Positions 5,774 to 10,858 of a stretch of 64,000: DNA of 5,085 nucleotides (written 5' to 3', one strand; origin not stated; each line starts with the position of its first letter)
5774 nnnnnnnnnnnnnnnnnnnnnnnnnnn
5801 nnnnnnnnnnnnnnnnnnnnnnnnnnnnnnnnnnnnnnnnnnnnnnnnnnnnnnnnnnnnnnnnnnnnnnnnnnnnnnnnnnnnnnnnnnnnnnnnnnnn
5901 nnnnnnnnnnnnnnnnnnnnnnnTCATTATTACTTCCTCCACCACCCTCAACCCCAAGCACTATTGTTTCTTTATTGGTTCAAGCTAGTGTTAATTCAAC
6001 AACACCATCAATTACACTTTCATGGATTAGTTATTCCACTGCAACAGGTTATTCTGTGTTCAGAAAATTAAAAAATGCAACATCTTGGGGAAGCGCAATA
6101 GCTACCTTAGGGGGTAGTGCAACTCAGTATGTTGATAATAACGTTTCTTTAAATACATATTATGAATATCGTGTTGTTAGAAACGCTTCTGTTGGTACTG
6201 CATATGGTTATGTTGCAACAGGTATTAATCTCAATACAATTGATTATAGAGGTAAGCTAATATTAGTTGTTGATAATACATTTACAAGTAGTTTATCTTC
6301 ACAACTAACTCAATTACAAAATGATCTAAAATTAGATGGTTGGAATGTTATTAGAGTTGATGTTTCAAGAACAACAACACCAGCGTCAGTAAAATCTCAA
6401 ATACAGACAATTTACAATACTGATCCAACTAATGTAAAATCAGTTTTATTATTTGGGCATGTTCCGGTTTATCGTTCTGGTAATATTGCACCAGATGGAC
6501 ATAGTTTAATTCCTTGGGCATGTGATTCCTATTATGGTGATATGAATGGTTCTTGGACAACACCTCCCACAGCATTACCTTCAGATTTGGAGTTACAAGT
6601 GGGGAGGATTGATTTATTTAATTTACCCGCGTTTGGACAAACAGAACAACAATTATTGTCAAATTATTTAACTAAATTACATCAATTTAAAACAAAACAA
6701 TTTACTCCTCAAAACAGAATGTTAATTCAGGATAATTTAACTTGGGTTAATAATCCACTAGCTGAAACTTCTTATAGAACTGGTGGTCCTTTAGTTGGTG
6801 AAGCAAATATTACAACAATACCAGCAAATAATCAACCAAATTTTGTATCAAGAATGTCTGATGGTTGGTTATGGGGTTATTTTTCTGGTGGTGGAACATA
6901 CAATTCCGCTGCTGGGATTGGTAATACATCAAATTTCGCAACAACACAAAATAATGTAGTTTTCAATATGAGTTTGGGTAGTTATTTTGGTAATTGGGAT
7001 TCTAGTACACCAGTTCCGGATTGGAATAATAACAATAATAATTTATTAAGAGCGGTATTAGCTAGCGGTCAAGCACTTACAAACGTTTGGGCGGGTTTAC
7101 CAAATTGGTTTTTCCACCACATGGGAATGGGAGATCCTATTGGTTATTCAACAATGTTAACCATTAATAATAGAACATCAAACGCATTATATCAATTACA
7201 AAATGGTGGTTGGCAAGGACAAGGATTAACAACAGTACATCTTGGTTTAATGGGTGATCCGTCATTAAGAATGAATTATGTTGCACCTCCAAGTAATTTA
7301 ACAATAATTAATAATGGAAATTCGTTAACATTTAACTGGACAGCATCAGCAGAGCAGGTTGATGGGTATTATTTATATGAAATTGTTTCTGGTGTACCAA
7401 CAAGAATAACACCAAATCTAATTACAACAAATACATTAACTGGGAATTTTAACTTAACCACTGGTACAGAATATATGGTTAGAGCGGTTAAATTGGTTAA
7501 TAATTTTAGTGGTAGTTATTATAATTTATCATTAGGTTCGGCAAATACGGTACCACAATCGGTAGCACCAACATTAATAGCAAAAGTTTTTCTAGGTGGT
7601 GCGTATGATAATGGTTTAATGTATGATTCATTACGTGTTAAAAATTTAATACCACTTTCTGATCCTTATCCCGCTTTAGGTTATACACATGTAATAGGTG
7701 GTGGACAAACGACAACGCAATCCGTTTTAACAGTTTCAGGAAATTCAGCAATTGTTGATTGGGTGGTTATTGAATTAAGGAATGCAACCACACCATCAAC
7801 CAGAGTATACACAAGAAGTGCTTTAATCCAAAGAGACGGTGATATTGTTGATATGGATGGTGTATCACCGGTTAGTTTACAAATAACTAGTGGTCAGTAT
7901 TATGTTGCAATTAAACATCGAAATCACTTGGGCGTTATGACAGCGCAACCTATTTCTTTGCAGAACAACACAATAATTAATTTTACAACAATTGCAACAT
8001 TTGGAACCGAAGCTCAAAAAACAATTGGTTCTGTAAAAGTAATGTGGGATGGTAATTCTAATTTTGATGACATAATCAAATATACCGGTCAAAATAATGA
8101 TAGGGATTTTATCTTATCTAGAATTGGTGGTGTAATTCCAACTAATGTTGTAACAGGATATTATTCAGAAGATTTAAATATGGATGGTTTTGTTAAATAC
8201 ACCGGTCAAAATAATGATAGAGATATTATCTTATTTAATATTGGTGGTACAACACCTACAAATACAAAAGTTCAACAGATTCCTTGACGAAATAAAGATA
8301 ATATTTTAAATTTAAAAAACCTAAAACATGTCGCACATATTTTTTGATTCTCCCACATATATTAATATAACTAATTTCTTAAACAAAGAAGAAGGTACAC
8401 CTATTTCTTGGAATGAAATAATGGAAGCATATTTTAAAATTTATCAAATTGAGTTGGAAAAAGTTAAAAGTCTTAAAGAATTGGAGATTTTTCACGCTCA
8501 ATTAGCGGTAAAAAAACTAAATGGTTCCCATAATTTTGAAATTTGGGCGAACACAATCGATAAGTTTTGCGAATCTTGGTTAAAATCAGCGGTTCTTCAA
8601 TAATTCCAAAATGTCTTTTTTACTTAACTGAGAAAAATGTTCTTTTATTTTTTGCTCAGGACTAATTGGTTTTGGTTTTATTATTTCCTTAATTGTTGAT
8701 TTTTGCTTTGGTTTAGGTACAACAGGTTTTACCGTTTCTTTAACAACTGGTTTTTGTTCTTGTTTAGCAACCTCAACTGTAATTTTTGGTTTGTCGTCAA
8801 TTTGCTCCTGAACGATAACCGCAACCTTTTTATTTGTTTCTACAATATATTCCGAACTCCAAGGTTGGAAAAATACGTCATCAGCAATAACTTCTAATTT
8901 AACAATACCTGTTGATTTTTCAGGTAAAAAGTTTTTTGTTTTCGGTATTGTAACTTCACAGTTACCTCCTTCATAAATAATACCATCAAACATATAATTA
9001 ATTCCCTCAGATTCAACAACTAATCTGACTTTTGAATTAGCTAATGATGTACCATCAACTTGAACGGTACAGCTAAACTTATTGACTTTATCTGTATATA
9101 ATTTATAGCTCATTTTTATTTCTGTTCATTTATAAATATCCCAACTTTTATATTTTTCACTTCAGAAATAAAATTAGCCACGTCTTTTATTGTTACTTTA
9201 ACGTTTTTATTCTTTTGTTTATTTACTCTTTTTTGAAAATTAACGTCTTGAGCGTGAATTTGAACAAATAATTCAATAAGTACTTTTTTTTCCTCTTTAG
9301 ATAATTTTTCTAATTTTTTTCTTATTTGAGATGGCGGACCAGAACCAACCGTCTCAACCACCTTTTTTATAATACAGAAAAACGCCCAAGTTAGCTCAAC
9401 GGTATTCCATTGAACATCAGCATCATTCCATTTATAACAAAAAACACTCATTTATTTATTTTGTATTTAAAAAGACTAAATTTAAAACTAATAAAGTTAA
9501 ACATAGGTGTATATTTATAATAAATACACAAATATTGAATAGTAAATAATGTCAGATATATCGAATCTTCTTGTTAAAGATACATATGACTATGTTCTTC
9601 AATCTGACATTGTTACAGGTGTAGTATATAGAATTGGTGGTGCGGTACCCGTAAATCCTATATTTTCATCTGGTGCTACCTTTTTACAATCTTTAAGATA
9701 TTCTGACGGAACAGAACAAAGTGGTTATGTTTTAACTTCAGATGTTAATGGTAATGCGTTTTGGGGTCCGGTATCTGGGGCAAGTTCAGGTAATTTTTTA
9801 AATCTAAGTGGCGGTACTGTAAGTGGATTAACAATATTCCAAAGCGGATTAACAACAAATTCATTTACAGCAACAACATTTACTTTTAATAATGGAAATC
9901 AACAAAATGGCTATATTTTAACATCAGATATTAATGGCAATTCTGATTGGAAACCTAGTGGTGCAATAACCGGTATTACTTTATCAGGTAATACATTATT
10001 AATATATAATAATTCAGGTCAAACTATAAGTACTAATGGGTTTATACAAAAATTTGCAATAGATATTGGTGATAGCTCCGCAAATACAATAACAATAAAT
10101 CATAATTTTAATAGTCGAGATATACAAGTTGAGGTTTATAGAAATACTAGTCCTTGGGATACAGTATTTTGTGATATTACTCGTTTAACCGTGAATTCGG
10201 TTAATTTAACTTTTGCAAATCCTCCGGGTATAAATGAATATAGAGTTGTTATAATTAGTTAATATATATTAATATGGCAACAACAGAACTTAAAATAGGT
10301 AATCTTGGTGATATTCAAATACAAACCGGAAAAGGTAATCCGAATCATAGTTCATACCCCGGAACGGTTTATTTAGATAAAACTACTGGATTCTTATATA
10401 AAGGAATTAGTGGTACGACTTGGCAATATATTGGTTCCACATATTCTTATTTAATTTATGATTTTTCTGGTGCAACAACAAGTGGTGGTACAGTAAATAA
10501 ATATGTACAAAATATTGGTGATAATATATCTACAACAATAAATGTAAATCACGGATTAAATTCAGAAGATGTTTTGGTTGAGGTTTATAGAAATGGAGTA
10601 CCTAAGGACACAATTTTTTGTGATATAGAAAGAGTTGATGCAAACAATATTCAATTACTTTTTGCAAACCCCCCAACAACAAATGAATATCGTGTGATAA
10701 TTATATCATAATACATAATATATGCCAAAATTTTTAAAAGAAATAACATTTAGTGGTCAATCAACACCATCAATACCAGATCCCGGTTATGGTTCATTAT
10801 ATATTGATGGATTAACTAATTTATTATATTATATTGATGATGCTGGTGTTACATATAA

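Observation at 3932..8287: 1451-aa signal-peptide beta-helix protein at the head of the tail-fibre block, with a duplicated C-terminal module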

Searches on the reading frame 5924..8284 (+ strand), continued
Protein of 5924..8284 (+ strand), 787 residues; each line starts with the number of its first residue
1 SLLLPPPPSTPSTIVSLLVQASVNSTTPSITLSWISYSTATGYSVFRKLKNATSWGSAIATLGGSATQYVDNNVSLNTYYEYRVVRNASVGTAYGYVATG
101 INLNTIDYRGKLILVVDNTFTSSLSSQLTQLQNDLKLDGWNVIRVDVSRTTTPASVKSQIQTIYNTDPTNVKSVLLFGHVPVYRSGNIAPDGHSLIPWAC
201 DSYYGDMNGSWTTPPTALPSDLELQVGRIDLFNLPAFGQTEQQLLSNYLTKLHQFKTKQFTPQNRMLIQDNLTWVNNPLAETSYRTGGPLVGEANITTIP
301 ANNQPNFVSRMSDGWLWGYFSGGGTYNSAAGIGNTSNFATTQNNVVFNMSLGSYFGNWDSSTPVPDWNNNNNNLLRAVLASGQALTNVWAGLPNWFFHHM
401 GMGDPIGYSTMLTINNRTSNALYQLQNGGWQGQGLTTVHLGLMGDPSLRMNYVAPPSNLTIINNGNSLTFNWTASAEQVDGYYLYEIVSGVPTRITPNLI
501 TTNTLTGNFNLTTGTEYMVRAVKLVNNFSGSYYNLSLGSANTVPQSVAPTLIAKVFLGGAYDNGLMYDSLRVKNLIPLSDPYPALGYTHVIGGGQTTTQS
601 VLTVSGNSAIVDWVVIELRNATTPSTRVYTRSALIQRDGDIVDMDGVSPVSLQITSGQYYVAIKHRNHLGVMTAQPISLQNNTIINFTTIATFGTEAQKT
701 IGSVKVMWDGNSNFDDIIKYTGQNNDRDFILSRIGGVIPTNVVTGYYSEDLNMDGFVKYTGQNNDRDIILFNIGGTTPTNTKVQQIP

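Call 32: search_solved_structures(query=A1, max_evalue=10, show_alignments=5)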
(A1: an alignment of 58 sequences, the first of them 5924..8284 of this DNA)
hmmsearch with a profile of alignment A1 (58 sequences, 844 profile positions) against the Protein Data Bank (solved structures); distinct sequences matched with E-value up to 10: 7.
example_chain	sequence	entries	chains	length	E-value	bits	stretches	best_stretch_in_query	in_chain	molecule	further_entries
3mpc_A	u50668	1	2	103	1.8e-06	29.4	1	34-111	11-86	Fn3-like protein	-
5j7k_A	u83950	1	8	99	0.0033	18.6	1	39-105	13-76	FN3con-a-lys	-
4u3h_A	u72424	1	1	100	0.056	14.5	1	484-555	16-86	FN3con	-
5dft_A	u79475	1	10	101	0.14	13.3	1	482-551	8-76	Fibronectin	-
6xax_B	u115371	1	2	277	0.19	12.8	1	482-551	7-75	Fibronectin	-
1x5h_A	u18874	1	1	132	0.39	11.7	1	483-562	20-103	Neogenin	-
3ul4_B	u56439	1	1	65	0.83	10.7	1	754-800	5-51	Cellulosome enzyme, dockerin type I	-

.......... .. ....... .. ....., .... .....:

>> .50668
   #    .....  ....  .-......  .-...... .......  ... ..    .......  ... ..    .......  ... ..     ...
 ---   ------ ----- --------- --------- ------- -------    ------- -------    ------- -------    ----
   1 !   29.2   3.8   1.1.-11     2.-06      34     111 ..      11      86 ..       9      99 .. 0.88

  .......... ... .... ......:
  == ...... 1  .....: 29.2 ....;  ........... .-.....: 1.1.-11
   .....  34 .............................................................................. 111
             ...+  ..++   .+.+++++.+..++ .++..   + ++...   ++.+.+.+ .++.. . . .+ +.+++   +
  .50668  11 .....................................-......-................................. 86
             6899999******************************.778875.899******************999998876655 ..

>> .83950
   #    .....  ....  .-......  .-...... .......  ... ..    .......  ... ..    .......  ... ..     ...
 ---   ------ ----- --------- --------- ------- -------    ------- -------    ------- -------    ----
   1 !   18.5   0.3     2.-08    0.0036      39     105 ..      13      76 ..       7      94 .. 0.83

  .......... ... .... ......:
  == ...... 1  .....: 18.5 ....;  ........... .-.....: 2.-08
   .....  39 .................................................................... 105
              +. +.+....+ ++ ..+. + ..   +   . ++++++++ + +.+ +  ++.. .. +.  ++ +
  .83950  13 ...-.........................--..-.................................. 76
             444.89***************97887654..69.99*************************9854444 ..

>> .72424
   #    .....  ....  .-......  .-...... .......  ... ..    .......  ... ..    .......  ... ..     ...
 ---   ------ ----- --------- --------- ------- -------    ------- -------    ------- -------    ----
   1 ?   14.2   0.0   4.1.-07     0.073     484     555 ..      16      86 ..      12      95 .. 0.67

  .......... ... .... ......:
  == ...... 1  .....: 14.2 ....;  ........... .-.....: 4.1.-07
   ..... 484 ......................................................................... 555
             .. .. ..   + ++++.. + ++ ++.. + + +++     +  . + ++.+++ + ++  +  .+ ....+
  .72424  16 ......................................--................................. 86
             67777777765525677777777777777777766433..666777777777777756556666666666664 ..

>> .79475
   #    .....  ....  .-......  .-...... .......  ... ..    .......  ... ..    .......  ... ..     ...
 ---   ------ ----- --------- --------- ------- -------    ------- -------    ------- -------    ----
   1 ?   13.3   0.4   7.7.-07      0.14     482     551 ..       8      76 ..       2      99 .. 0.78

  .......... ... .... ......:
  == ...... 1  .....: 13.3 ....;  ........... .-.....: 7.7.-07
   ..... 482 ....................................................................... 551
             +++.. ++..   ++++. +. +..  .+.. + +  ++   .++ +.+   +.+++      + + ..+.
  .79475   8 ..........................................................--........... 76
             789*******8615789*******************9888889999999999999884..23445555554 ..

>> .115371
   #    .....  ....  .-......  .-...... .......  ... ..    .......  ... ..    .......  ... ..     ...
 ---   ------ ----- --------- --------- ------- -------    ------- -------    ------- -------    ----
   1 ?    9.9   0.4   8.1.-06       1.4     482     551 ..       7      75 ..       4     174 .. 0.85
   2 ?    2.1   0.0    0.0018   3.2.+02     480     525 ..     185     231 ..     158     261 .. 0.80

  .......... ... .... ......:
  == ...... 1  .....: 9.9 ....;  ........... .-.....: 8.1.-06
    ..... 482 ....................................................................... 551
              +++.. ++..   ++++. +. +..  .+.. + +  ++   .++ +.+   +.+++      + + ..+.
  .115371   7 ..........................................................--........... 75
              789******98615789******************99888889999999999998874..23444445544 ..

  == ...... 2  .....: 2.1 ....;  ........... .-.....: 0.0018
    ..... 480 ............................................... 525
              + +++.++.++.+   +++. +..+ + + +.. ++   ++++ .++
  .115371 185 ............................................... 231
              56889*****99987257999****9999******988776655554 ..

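Call 66: find_encoding_contigs(protein=P0131, flank=10000, max_places=1)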
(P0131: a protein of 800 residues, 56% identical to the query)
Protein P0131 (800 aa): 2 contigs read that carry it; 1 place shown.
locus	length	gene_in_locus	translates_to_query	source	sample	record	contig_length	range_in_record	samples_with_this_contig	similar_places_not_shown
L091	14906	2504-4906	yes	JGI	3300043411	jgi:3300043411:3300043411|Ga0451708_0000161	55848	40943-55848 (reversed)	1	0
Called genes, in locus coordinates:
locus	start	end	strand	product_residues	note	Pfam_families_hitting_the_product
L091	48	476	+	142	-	-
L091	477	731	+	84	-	-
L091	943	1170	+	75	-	PF04325:DUF465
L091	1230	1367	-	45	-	-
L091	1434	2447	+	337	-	-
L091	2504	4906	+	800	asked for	-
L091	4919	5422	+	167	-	-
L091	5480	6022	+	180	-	-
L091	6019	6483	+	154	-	-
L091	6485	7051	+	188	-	PF01464:SLT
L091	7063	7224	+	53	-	-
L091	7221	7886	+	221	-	-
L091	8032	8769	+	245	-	PF00149:Metallophos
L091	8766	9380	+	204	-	-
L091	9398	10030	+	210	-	PF01068:DNA_ligase_A_M, PF09414:RNA_ligase (weak)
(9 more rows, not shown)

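Call 67: find_encoding_contigs(protein=P0121, flank=8000, max_places=1)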
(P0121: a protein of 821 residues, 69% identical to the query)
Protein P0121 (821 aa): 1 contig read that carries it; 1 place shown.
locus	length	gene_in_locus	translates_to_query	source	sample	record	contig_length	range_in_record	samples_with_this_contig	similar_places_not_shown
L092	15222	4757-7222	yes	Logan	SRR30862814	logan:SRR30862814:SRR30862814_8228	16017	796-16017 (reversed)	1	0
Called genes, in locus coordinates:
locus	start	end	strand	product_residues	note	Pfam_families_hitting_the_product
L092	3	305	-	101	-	?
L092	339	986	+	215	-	-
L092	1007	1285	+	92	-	-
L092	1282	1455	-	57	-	-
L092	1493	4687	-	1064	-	PF13229:Beta_helix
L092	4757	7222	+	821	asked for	-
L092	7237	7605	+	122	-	-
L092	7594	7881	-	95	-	-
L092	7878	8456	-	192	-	-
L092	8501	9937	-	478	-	PF05731:TROVE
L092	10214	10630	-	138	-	-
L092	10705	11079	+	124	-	-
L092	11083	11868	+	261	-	-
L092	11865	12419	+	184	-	PF08241:Methyltransf_11, PF13649:Methyltransf_25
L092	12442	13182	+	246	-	-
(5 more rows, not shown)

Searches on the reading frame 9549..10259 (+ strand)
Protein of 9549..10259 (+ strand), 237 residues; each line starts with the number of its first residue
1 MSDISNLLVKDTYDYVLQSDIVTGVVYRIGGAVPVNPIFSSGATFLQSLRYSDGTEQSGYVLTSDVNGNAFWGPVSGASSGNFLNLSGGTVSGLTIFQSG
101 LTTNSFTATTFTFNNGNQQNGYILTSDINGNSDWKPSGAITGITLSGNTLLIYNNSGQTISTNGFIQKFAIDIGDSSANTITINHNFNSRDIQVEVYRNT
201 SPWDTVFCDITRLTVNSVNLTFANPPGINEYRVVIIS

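Call 12: search_protein_families(library=phrogs, proteins=[window:9549-10259:+], max_evalue=0.001)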
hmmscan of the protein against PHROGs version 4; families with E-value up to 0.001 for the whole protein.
window:9549-10259:+ (237 aa): 6 families
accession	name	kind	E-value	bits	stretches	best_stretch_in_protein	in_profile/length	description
phrog_2647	-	head and packaging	8.2e-20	72.1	1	78-236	184-335/336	head decoration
phrog_8309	-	unknown function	2e-16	61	1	162-236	237-311/312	-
phrog_38707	-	unknown function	2.2e-16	60.6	1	119-235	558-673/675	-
phrog_2824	-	head and packaging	1.2e-08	34.4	1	154-236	1070-1150/1151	virion structural protein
phrog_16122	-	head and packaging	2.8e-07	30.9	1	167-235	455-522/526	virion structural protein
phrog_27448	-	unknown function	0.00011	23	1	166-236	125-194/195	-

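Call 13: search_protein_families(library=pfam, proteins=[window:9549-10259:+], max_evalue=0.01)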
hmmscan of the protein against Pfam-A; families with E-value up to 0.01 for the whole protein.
window:9549-10259:+ (237 aa): 0 families

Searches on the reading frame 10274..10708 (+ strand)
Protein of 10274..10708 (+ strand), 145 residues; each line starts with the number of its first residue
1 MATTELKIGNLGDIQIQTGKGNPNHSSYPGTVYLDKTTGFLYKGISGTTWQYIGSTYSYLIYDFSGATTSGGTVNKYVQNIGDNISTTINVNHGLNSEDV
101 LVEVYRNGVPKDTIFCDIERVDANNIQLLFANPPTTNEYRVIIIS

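Call 12: search_protein_families(library=phrogs, proteins=[window:10274-10708:+], max_evalue=0.001)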
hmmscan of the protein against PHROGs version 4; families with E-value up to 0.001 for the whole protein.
window:10274-10708:+ (145 aa): 6 families
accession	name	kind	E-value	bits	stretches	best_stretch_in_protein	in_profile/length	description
phrog_8309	-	unknown function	1.2e-15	58.4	1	70-144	237-311/312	-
phrog_38707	-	unknown function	3.3e-15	56.8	1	74-143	604-673/675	-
phrog_2647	-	head and packaging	3.6e-13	50.3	1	70-144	261-335/336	head decoration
phrog_16122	-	head and packaging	3e-07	30.8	1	67-142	447-521/526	virion structural protein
phrog_27448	-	unknown function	1e-06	29.7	1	73-144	124-194/195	-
phrog_2824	-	head and packaging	9.6e-06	24.8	1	74-144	1082-1150/1151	virion structural protein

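Call 13: search_protein_families(library=pfam, proteins=[window:10274-10708:+], max_evalue=0.01)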
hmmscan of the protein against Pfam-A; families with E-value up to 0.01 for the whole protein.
window:10274-10708:+ (145 aa): 0 families
